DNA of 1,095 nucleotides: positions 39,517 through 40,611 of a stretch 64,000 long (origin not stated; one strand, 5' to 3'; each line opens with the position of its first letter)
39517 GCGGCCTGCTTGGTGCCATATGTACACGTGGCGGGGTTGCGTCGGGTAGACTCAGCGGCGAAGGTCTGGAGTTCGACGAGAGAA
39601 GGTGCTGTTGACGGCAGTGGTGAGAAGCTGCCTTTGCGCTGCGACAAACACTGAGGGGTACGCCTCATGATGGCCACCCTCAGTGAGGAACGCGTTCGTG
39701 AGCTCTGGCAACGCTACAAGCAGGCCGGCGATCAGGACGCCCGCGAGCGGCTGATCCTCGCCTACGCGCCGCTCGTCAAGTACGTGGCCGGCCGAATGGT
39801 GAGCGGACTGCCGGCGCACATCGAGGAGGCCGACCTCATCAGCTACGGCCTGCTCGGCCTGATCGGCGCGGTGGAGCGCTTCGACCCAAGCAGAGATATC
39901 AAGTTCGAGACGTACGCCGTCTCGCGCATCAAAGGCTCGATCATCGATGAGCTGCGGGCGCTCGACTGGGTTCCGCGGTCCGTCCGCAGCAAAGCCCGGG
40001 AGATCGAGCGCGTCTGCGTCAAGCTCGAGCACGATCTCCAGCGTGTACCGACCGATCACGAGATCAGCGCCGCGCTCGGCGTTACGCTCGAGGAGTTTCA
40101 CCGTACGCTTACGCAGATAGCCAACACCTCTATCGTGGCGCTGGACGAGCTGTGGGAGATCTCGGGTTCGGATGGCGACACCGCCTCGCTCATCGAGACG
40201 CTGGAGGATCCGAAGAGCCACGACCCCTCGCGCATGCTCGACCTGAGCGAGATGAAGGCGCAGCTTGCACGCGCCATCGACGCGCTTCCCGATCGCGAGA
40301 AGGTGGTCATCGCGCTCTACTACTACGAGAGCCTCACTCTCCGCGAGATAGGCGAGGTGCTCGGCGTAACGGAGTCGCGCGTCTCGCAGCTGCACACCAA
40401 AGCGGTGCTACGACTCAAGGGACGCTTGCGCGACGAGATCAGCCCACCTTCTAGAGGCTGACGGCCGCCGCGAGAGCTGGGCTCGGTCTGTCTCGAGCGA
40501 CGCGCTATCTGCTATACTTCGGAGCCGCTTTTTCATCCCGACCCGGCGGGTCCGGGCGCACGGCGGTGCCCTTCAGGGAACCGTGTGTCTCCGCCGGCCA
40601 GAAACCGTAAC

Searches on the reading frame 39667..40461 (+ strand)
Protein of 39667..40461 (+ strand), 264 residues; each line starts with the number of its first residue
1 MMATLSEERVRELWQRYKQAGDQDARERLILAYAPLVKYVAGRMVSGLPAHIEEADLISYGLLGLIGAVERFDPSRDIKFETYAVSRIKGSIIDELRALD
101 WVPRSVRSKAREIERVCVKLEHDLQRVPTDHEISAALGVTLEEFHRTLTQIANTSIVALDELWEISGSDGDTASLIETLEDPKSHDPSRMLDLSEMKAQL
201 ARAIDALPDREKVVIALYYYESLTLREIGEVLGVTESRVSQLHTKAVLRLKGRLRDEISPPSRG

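Call 11: search_protein_families(library=pfam, proteins=[window:39667-40461:+], max_evalue=0.001)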
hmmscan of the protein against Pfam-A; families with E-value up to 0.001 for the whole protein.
window:39667-40461:+ (264 aa): 5 families
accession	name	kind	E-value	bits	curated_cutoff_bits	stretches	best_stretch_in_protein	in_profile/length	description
PF04545.22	Sigma70_r4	-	1.1e-19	70.2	24.1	1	203-251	1-49/50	Sigma-70, region 4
PF04542.20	Sigma70_r2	-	3.1e-16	59.3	24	1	29-101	1-70/71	Sigma-70 region 2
PF08281.18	Sigma70_r4_2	-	1.9e-10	40.6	25.7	1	199-250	3-54/54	Sigma-70, region 4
PF04539.22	Sigma70_r3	-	6e-08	33.1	25.3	1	109-187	2-74/78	Sigma-70 region 3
PF07638.17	Sigma70_ECF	-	0.00064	20.1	21.1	0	172-240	105-169/185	ECF sigma factor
